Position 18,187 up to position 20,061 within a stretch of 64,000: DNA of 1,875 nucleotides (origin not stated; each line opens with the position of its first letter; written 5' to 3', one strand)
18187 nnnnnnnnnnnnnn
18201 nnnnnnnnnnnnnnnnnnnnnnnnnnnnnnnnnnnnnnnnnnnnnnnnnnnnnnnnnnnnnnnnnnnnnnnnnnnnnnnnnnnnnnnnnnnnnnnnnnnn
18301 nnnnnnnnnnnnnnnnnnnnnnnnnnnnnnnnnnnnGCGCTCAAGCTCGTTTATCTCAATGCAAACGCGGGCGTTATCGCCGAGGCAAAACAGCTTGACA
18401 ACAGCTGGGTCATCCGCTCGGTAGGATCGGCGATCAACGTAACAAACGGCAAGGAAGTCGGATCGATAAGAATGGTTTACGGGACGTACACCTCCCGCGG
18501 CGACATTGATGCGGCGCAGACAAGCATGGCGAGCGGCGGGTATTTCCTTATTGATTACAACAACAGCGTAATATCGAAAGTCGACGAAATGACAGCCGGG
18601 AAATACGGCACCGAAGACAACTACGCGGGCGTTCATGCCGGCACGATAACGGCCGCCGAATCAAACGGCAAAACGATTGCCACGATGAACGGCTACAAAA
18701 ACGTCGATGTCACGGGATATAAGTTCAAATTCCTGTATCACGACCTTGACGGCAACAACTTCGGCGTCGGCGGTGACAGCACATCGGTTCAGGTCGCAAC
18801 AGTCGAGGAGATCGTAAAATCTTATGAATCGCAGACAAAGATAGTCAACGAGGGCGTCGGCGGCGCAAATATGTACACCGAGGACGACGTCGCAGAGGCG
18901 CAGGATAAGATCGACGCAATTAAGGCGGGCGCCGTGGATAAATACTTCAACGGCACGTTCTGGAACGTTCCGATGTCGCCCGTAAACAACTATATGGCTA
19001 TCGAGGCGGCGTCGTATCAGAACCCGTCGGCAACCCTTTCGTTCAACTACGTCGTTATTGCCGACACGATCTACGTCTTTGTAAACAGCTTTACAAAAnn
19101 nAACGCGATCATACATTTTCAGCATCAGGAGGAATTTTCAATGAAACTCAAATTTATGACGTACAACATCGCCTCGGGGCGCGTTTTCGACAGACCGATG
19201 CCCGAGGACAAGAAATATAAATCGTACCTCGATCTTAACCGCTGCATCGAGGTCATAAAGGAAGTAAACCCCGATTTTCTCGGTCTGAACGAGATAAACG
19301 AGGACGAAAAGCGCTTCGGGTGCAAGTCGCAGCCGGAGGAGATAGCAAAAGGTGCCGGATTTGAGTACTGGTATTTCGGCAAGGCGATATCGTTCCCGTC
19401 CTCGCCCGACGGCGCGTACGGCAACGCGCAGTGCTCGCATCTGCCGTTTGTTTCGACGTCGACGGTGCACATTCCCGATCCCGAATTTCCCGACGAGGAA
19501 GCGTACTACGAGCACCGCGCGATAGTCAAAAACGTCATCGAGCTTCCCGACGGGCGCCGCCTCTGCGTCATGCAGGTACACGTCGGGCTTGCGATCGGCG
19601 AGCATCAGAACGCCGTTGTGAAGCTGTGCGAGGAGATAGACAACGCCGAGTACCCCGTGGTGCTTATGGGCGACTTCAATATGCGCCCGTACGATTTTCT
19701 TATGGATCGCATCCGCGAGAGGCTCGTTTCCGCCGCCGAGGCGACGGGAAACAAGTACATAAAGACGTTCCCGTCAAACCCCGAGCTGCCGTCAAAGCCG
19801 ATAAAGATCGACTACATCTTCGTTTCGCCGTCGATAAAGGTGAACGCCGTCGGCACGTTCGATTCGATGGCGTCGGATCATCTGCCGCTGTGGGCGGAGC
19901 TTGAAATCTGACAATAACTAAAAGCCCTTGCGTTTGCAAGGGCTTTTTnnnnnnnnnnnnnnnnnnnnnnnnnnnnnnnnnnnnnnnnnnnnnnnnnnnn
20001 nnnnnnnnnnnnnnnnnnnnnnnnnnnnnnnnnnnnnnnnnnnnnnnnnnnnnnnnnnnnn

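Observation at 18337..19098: A ~253-aa module shared between a small lipoprotein and the C-terminus of the giant SLH protein 33 kb away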

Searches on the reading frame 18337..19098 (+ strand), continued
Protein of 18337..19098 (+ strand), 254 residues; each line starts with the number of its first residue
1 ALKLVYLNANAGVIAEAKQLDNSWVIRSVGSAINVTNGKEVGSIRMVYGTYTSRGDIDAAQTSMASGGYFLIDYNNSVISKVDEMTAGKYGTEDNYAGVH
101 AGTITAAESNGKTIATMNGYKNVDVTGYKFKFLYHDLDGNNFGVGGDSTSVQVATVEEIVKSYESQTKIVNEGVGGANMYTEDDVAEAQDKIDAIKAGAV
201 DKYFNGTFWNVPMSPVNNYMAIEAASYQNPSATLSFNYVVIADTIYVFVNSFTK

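Call 55: search_solved_structures(query=A2, max_evalue=10)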
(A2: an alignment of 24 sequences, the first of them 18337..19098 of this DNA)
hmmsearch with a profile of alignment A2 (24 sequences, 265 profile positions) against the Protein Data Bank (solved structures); distinct sequences matched with E-value up to 10: 21.
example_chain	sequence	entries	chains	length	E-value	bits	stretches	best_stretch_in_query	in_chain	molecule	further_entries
7nwi_ff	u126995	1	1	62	0.087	15.7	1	47-92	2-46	S27a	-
6gz3_Bf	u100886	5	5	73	0.22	14.4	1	46-80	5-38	Ribosomal protein S27a | ribosomal protein eS31 | 40S ribosomal protein S27a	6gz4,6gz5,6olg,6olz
9kmt_f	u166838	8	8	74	0.22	14.3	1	46-80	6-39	Small ribosomal subunit protein eS31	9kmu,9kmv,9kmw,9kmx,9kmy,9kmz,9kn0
3jaj_Sf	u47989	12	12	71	0.23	14.3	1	46-80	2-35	Ribosomal protein eS31 | Ubiquitin-40S ribosomal protein S27a | 40S ribosomal protein eS31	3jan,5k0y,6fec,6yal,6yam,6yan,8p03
8g5z_Sf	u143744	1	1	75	0.23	14.3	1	46-80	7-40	eS31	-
4v6x_Af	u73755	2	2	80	0.26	14.1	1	46-80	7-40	40S ribosomal protein S27a | Ubiquitin-ribosomal protein eS31 fusion protein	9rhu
3jah_ff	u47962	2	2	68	0.28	14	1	47-80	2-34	eS31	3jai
6zvk_Q3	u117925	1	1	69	0.29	14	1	47-80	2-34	40S RIBOSOMAL PROTEIN ES31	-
11hg_ZZ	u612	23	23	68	0.3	13.9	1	47-80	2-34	40S ribosomal protein S27a | eS31 | Ubiquitin-40S ribosomal protein S27a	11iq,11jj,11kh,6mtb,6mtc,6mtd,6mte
3jag_ff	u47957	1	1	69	0.31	13.9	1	47-80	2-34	eS31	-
8pj1_k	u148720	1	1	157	0.39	13.6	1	46-80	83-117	Ubiquitin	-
7tql_g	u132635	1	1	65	0.72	12.7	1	48-80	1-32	40S ribosomal protein S27a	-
4v6w_Af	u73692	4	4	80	0.78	12.6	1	46-84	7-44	40S ribosomal protein S27a | Ubiquitin-40S ribosomal protein S27a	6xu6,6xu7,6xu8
6ole_Sf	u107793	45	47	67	0.78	12.6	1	48-80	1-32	40S ribosomal protein S27a | Ubiquitin-40S ribosomal protein S27a | Ubiquitin-ribosomal protein eS31 fusion protein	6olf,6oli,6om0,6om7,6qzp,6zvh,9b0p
8q7z_AC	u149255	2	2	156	0.78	12.6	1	46-80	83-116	Ubiquitin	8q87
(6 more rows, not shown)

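Call 59: find_encoding_contigs(protein=P0001, flank=10000, max_places=2)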
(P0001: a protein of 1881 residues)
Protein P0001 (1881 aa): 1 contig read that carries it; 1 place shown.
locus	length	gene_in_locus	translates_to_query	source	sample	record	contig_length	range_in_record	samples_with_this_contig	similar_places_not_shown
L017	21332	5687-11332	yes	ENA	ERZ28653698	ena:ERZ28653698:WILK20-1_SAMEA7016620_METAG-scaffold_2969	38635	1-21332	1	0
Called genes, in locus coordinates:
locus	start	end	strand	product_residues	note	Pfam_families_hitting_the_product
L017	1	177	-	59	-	?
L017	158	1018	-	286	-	PF01678:DAP_epimerase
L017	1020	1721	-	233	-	PF01113:DapB_N, PF05173:DapB_C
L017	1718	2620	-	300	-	PF00701:DHDPS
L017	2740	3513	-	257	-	PF00753:Lactamase_B, PF23023:Anti-Pycsar_Apyc1, PF12706:Lactamase_B_2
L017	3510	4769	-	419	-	PF10509:GalKase_gal_bdg, PF00288:GHMP_kinases_N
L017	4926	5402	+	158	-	PF01022:HTH_5 (weak), PF13404:HTH_AsnC-type, PF13412:HTH_24, PF08279:HTH_11 (weak), PF08222:HTH_CodY (weak), PF01037:AsnC_trans_reg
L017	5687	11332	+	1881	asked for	PF00395:SLH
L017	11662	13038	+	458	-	PF03448:MgtE_N, PF00571:CBS, PF01769:MgtE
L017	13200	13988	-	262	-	PF02535:Zip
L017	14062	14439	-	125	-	PF12802:MarR_2 (weak), PF02742:Fe_dep_repr_C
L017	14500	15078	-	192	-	PF26915:Phage_P4_cII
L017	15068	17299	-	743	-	PF14498:Glyco_hyd_65N_2, PF22124:Glyco_hydro_95_cat, PF21307:Glyco_hydro_95_C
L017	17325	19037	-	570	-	PF02837:Glyco_hydro_2_N, PF22666:Glyco_hydro_2_N2 (weak), PF02836:Glyco_hydro_2_C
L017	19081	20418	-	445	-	PF00465:Fe-ADH, PF13685:Fe-ADH_2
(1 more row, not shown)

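Call 75: list_cluster_members(proteins=[P0019, P0020, P0021, P0014, P0016, P0025, P0029, P0009, P0013, P0088])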
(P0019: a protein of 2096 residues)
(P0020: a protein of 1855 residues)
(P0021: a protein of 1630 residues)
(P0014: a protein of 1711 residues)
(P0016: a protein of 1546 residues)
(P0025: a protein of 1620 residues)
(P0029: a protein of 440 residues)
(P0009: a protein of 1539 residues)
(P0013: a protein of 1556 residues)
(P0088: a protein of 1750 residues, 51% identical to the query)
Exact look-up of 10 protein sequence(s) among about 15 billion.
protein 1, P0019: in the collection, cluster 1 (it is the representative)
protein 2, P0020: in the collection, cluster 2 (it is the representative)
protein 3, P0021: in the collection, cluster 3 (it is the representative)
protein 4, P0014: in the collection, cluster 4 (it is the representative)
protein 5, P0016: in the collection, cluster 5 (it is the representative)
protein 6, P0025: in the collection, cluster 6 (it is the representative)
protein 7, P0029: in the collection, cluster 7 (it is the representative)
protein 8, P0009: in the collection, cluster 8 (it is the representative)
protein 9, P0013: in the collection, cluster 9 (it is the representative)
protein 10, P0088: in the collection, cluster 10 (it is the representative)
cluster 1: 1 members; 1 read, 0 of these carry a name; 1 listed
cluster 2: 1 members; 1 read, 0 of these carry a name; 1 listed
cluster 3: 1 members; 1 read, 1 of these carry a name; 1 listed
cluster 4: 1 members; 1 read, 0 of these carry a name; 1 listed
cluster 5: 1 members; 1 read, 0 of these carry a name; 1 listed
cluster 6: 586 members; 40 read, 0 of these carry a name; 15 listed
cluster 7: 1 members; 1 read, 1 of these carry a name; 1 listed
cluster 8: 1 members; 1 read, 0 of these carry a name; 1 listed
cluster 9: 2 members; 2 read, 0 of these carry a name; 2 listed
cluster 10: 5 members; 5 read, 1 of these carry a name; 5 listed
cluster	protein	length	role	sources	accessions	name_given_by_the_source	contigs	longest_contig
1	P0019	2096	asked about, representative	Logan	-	-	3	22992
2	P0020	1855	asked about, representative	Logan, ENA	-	-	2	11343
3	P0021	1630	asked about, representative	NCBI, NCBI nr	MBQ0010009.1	MAG: hypothetical protein KBS76_02765 [Ruminococcus sp.] | hypothetical protein [Candidatus Apopatosoma intestinale]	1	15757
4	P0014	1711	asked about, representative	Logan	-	-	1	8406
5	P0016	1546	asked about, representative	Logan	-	-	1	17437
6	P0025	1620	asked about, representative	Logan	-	-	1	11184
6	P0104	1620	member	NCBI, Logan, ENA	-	-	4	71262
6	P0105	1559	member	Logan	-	-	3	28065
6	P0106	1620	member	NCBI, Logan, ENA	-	-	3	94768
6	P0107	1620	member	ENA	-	-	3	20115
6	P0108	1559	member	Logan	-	-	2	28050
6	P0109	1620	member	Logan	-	-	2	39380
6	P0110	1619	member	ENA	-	-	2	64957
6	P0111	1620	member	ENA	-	-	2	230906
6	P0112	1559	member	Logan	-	-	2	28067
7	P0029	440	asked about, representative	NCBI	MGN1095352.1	MAG: hypothetical protein ACI4QR_03080, partial [Eubacteriales bacterium]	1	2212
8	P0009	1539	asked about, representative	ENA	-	-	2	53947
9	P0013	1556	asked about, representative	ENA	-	-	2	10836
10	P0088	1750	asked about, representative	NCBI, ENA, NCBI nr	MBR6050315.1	MAG: S-layer homology domain-containing protein [Clostridia bacterium] | S-layer homology domain-containing protein [Clostridia bacterium]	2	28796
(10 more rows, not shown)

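Call 78: search_protein_families(library=pfam, proteins=[P0032, P0031], max_evalue=0.001)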
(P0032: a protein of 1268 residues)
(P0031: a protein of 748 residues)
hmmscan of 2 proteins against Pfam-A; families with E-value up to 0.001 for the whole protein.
P0032 (1268 aa): 14 families
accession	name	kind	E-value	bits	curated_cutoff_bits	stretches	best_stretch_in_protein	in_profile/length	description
PF08481.16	GBS_Bsp-like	-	2.8e-201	652.7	31.6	7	386-475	2-91/92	GBS Bsp-like repeat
PF01183.26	Glyco_hydro_25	-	5.9e-38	131.4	27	1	165-352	1-177/180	Glycosyl hydrolases family 25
PF23861.1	Ribophorin_II_2nd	-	2.3e-12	47.4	23.4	0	843-892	54-105/105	Ribophorin II second domain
PF22942.1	DUF7025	-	2.1e-11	44.4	27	0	940-1001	24-87/100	Domain of unknown function (DUF7025)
PF24208.1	Beta-tre_PLH30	-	3.9e-09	37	27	0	922-962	65-105/130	Endo-acting ulvan lyase beta-trefoil domain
PF05257.22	CHAP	-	1.1e-08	35.8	26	1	1193-1242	39-81/81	CHAP domain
PF19756.4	DUF6243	-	3.8e-08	33.9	25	0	567-596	4-33/67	Family of unknown function (DUF6243)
PF14888.12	PBP-Tp47_c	-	5.9e-07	30.1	25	0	739-765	8-34/159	Penicillin-binding protein Tp47 domain C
PF17748.7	VID27_N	-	4.9e-06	26.9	27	0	933-976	107-150/173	VID27 N-terminal region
PF22142.1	Hao_C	-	6.7e-06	26.4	27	0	619-636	14-31/47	Hydroxylamine oxidoreductase, C-terminal domain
PF22433.2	MtxA_IG-like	-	2.2e-05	24.7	26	0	731-761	41-71/83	Magnetotaxis protein MtxA, Immunoglobulin-like domain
PF16400.11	DUF5008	-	9.8e-05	22.7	25.4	0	451-481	59-89/109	Domain of unknown function (DUF5008)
PF16862.10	Glyco_hydro_79C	-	0.00027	22.2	27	0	839-859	80-100/103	Glycosyl hydrolase family 79 C-terminal beta domain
PF04442.19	CtaG_Cox11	-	0.00043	20.8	25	0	943-993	38-88/148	Cytochrome c oxidase assembly protein CtaG/Cox11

P0031 (748 aa): 6 families
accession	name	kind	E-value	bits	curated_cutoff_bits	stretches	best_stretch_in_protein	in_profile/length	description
PF01471.23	PG_binding_1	-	1.5e-124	406.6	23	7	424-481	1-57/57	Putative peptidoglycan binding domain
PF01520.23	Amidase_3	-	4.3e-57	193.4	27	1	572-741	1-172/174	N-acetylmuramoyl-L-alanine amidase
PF09374.15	PG_binding_3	-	1.7e-12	47.8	24.6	0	154-183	4-33/76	Predicted Peptidoglycan domain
PF14318.11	Mononeg_mRNAcap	-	1e-06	28.8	22.2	0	285-320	63-97/241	Mononegavirales mRNA-capping region V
PF08622.16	Svf1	-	1.7e-05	25.3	25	0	41-68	95-122/163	Svf1-like N-terminal lipocalin domain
PF21166.2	LSM12_LSM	-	5.5e-05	23.2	29.5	0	370-390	13-33/60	LSM12, LSM domain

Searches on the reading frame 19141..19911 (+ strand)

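Call 13: search_protein_families(library=pfam, proteins=[window:19141-19911:+], max_evalue=0.001)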
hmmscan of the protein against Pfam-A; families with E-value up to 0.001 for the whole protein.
window:19141-19911:+ (256 aa): 2 families
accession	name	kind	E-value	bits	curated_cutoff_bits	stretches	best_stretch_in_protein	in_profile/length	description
PF03372.29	Exo_endo_phos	-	4.5e-16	59.7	24.5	1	6-247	1-225/225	Endonuclease/Exonuclease/phosphatase family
PF14529.12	Exo_endo_phos_2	-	9.9e-06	25.8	27.4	1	155-249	17-115/117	Endonuclease-reverse transcriptase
